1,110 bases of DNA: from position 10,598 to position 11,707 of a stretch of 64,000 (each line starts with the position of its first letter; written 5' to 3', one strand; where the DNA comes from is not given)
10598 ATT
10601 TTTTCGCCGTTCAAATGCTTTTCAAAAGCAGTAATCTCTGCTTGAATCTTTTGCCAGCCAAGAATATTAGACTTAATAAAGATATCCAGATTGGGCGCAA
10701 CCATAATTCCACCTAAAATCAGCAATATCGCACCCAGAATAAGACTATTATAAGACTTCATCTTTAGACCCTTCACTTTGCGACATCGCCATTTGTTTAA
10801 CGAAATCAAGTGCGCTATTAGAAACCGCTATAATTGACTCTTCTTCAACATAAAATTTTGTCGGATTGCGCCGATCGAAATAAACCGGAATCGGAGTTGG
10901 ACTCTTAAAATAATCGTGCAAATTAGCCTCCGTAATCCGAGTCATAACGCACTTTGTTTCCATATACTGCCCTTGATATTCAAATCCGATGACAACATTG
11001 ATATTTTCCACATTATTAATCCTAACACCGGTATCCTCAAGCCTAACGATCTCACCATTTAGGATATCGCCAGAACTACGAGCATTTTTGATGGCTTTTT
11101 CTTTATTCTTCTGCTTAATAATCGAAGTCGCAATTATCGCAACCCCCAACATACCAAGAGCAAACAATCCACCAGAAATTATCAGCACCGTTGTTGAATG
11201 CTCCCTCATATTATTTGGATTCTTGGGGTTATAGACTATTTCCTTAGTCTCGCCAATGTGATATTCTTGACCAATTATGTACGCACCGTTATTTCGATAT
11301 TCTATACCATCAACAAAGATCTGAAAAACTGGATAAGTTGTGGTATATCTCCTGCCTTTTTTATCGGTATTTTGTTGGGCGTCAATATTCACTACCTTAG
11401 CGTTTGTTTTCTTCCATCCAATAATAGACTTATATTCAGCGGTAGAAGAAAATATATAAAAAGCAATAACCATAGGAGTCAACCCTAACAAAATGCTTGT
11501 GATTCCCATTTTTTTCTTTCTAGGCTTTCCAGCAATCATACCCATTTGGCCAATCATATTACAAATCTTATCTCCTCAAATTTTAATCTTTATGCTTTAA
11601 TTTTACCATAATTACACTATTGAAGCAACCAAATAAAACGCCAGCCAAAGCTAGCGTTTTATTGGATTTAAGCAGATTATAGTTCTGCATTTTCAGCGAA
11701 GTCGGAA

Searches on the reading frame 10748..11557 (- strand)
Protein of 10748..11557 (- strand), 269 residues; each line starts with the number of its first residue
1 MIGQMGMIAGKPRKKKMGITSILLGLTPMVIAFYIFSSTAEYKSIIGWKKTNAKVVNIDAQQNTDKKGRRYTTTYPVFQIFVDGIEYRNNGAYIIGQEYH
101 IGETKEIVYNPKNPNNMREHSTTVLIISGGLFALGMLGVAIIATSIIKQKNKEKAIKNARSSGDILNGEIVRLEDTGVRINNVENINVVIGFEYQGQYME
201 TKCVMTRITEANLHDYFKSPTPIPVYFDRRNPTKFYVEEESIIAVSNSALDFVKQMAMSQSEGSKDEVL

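Call 3: search_protein_families(library=pfam, proteins=[window:10748-11557:-], max_evalue=0.01)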
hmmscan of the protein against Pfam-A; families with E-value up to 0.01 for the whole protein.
window:10748-11557:- (269 aa): 1 family
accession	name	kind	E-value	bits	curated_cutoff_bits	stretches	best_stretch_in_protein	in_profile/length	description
PF12158.14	DUF3592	-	3.5e-09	37.6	25.3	1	51-116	1-76/84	Domain of unknown function (DUF3592)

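Call 50: list_cluster_members(proteins=[window:10748-11557:-, L096:5268-6008:+, window:10021-10809:-, window:5894-6427:-])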
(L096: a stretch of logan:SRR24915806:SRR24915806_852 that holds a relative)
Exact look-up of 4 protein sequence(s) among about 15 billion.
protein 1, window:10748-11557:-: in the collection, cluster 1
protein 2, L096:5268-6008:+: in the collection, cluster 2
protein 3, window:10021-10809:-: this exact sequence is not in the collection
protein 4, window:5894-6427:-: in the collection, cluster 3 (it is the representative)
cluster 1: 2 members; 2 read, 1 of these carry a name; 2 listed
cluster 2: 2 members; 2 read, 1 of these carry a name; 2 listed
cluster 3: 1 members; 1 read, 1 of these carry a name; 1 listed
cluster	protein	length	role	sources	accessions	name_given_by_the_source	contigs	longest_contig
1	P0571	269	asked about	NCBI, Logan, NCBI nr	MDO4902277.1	MAG: DUF3592 domain-containing protein [bacterium] | DUF3592 domain-containing protein [bacterium]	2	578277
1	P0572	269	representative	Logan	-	-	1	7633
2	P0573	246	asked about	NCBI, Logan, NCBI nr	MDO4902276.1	MAG: DUF3592 domain-containing protein [bacterium] | DUF3592 domain-containing protein [bacterium]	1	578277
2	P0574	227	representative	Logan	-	-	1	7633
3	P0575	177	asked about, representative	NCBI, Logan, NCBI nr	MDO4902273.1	MAG: hypothetical protein Q4A21_01810 [bacterium] | hypothetical protein [bacterium]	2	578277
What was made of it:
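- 10021..10761 (-): DUF3592-like membrane protein, 246 aa as annotated (MDO4902276.1). calls 3, 50.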
